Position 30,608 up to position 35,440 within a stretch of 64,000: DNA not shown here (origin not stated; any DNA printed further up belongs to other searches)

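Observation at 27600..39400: Abrupt compositional transitions (about 30% to 45% to 57% GC) with an IS256 element at the first boundary: nested foreign DNA or a chimeric contig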

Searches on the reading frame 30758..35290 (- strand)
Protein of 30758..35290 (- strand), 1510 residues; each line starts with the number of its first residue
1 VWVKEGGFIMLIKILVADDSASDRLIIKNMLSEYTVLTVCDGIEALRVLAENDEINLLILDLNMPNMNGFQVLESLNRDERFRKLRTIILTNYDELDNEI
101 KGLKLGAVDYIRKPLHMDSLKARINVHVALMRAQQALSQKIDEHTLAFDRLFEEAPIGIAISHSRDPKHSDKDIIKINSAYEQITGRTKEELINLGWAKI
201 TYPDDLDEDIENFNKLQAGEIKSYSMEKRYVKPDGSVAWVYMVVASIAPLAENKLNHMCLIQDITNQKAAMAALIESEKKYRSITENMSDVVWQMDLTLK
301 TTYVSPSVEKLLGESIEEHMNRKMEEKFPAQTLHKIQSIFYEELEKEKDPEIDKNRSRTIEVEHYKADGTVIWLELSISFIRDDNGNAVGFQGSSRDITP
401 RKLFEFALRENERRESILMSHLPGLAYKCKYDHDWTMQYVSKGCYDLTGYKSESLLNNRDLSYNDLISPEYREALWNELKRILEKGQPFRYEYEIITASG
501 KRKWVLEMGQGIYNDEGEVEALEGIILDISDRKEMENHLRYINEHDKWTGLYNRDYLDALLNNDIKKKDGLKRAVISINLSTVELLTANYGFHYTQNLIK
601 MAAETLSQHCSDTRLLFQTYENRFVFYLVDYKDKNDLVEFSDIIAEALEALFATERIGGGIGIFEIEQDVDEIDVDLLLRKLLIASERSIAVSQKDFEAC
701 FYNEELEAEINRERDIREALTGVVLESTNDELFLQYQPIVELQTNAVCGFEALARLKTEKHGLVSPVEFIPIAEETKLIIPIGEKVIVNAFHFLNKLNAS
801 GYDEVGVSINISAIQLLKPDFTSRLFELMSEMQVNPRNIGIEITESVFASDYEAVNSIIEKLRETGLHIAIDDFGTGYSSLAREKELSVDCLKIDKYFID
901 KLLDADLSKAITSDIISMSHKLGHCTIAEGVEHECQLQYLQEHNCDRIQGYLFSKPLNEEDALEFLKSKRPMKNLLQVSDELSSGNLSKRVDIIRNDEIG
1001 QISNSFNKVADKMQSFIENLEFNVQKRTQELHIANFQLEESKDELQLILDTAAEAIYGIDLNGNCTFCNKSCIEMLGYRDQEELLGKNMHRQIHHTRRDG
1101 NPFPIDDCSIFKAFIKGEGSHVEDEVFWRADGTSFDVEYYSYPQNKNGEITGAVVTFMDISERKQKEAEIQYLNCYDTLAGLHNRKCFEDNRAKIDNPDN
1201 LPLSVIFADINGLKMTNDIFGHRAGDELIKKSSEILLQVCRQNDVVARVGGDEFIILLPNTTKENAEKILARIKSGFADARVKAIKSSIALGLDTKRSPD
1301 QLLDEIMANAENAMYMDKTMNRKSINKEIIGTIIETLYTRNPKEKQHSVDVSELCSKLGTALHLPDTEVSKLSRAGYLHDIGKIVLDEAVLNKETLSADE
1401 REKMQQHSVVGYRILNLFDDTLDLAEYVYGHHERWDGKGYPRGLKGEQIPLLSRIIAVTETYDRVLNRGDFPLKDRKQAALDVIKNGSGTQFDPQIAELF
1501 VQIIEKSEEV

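Call 6: search_protein_families(library=pfam, proteins=[window:30758-35290:-], max_evalue=0.01)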
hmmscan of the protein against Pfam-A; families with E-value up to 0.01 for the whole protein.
window:30758-35290:- (1510 aa): 14 families
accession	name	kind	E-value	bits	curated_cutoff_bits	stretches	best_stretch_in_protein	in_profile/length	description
PF00563.25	EAL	-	9.6e-63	212.1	31.3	1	728-956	9-236/236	EAL domain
PF08447.18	PAS_3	-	9.4e-39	132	25.6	3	439-526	3-89/89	PAS fold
PF13426.13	PAS_9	-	1.4e-37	128.5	27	4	301-399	13-102/103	PAS domain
PF00990.26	GGDEF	-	2.4e-37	128.7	23.8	2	1176-1322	3-159/161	Diguanylate cyclase, GGDEF domain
PF13487.12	HD_5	-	1.8e-32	112.9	27.2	1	1336-1496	6-170/170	HD domain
PF00989.32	PAS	-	2.6e-32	111.6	22.6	2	1044-1160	2-113/113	PAS fold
PF00072.30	Response_reg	-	2.9e-21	76.1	30.2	1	14-125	1-111/111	Response regulator receiver domain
PF08448.16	PAS_4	-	1.9e-20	73.6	23.1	2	286-402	2-109/110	PAS fold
PF13188.13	PAS_8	-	1.3e-16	60.3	21.8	2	1045-1095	3-52/65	PAS domain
PF01966.28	HD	-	1.4e-16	61.3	22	1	1346-1463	3-114/116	HD domain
PF00672.30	HAMP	-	2.3e-09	37.9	25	1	970-1014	8-52/53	HAMP domain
PF12860.13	PAS_7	-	0.0013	19.3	27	1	1051-1167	3-114/115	PAS fold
PF17853.6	GGDEF_2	-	0.0089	16.7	24.5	0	1234-1288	43-95/116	GGDEF-like domain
PF13596.12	PAS_10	-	0.0097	17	22.1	0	1121-1160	67-105/106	PAS domain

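Call 48: find_encoding_contigs(protein=window:30758-35263:-, flank=8000, max_places=10)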
Protein window:30758-35263:- (1501 aa): 4 contigs read that carry it; 3 places shown.
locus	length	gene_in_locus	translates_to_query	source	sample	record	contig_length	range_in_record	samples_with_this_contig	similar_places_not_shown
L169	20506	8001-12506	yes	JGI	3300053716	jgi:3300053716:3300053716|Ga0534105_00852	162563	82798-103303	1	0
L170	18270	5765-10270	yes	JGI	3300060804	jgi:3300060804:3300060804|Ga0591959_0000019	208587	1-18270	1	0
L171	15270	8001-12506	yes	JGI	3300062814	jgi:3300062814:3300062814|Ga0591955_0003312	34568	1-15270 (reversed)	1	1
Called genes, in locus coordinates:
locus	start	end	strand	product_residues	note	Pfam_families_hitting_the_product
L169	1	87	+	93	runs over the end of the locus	-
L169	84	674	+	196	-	-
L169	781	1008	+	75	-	-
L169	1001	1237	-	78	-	-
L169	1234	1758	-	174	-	-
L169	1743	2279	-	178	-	PF00176:SNF2-rel_dom, PF04851:ResIII (weak)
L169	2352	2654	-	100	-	PF13392:HNH_3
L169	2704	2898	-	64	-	-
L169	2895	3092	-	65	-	-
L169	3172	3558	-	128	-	-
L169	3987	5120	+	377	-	PF20277:CTD11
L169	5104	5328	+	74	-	PF20292:MC7, PF20293:MC6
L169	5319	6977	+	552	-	PF10088:DUF2326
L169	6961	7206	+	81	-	PF13443:HTH_26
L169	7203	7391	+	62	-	-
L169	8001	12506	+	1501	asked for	PF00072:Response_reg, PF08447:PAS_3, PF00989:PAS, PF13426:PAS_9, PF08447:PAS_3, PF00990:GGDEF, PF00563:EAL, PF00672:HAMP, +8 more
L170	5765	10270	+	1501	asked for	PF00072:Response_reg, PF08447:PAS_3, PF00989:PAS, PF13426:PAS_9, PF08447:PAS_3, PF00990:GGDEF, PF00563:EAL, PF00672:HAMP, +8 more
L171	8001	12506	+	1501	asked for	PF00072:Response_reg, PF08447:PAS_3, PF00989:PAS, PF13426:PAS_9, PF08447:PAS_3, PF00990:GGDEF, PF00563:EAL, PF00672:HAMP, +8 more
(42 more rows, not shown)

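Call 51: find_related_loci(query=window:30758-35263:-, collection=viral_contigs, flank=10000)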
Query window:30758-35263:- (1501 aa) in viral_contigs; peptide patterns used: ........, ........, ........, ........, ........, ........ (x = any residue, [..] = any of these).
2 stretches matched a pattern; 2 encode a relative of the query (tblastn E <= 1e-3); 2 distinct loci.
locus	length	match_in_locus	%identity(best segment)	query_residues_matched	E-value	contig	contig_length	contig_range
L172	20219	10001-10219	37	31-111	2e-7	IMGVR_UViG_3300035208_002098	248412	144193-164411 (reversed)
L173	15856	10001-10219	37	31-111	2e-7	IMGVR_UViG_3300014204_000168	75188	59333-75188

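Call 57: search_protein_families(library=padloc, proteins=[window:30758-35263:-], max_evalue=0.001)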
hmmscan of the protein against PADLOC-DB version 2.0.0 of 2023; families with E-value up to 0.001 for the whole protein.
window:30758-35263:- (1501 aa): 3 families
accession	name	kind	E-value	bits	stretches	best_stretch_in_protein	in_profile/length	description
PDLC01254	Cas3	-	1e-05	23.8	1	1336-1431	10-96/164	CAS-I; effector_G3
PDLC01769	Cas3g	-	6.3e-05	19.8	1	1315-1374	656-698/836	-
PDLC01770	Cas3g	-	0.0007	16.2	0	1336-1375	543-582/733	-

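Call 60: find_homologous_proteins(query=window:30758-35263:-, max_evalue=1e-100)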
Query window:30758-35263:- (1501 aa): 842 proteins with E <= 1e-100 among 8000 candidates; the best 120 are listed.
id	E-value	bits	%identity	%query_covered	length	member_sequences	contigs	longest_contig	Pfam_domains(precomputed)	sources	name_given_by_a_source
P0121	0.0e+0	2609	86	65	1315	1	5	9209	PF08447.19,PF13426.14,PF13188.14,PF13487.13,PF01966.29,PF08448.17,PF00563.26,PF00989.32,PF00990.27,PF00072.31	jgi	jgi:diguanylate cyclase (GGDEF)-like protein/PAS domain S-box-containing protein/putative nucleotidy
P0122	0.0e+0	2044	95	64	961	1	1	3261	PF08447.19,PF13426.14,PF13188.14,PF08448.17,PF00563.26,PF00989.32,PF00990.27,PF00072.31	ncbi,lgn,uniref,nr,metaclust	ncbi:PAS domain S-box-containing protein [Eubacterium aggregans]|uniref:Stage 0 sporulation protein 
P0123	0.0e+0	2014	94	64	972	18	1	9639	PF08447.19,PF13426.14,PF13188.14,PF08448.17,PF00563.26,PF00989.32,PF00990.27,PF00072.31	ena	-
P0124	0.0e+0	1947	90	64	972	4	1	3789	PF08447.19,PF13426.14,PF13188.14,PF08448.17,PF00563.26,PF00989.32,PF00990.27,PF00072.31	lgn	-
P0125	0.0e+0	1926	90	63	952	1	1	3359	PF08447.19,PF13426.14,PF13188.14,PF08448.17,PF00563.26,PF00989.32,PF00990.27,PF00072.31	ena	-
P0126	0.0e+0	1923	89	64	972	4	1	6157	PF08447.19,PF13426.14,PF13188.14,PF08448.17,PF00563.26,PF00989.32,PF00990.27,PF00072.31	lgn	-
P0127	0.0e+0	1918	89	64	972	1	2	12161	PF08447.19,PF13426.14,PF13188.14,PF08448.17,PF00563.26,PF00989.32,PF00990.27,PF00072.31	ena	-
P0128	0.0e+0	1905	88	64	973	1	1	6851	PF08447.19,PF13426.14,PF13188.14,PF08448.17,PF00563.26,PF00989.32,PF00990.27,PF00072.31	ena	-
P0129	0.0e+0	1866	86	64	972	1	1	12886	PF08447.19,PF13426.14,PF13188.14,PF08448.17,PF00563.26,PF00989.32,PF00990.27,PF00072.31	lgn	-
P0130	0.0e+0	1817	86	62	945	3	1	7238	PF08447.19,PF13426.14,PF13188.14,PF08448.17,PF00563.26,PF00989.32,PF00990.27,PF00072.31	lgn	-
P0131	0.0e+0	1811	84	64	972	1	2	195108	PF08447.19,PF13426.14,PF13188.14,PF08448.17,PF00563.26,PF00989.32,PF00990.27,PF00072.31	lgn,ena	-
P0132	0.0e+0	1811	88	60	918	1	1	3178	PF08447.19,PF13426.14,PF13188.14,PF08448.17,PF00563.26,PF00989.32,PF00990.27,PF00072.31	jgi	-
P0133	0.0e+0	1785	82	64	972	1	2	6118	PF08447.19,PF13426.14,PF13188.14,PF08448.17,PF00563.26,PF00989.32,PF00990.27,PF00072.31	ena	-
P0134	0.0e+0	1733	80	64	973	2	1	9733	PF08447.19,PF13426.14,PF13188.14,PF08448.17,PF00563.26,PF00989.32,PF00990.27,PF00072.31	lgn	-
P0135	0.0e+0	1731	90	57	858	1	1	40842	PF08447.19,PF13426.14,PF13188.14,PF08448.17,PF00563.26,PF00989.32,PF00990.27,PF00072.31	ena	-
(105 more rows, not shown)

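Call 61: find_encoding_contigs(protein=P0135, flank=10000, max_places=3)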
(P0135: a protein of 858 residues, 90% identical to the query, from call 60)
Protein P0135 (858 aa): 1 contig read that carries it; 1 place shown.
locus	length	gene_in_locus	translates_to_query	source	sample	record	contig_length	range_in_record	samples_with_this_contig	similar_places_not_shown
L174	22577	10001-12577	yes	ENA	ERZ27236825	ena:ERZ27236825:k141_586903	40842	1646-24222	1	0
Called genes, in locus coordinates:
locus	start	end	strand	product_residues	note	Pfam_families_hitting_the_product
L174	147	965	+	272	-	-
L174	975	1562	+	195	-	-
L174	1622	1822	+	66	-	PF12728:HTH_17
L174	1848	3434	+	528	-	PF12161:HsdM_N, PF02384:N6_Mtase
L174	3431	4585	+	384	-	-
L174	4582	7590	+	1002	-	PF04313:HSDR_N, PF00270:DEAD, PF04851:ResIII, PF18766:SWI2_SNF2, PF22679:T1R_D3-like, PF12008:EcoR124_C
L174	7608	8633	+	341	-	PF13166:AAA_13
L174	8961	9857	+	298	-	PF13166:AAA_13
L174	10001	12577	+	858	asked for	PF00072:Response_reg, PF08447:PAS_3, PF00989:PAS, PF08448:PAS_4, PF13426:PAS_9, PF08447:PAS_3, PF00990:GGDEF, PF00563:EAL, +3 more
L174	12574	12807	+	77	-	-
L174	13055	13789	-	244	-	PF00239:Resolvase, PF07508:Recombinase (weak)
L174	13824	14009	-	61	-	PF20612:SHOCT_2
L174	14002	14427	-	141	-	PF13384:HTH_23 (faint)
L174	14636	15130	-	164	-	PF01613:Flavin_Reduct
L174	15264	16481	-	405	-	PF02374:ArsA_ATPase (weak), PF10609:ParA, PF13614:AAA_31 (weak), PF01656:CbiA, PF02579:Nitro_FeMo-Co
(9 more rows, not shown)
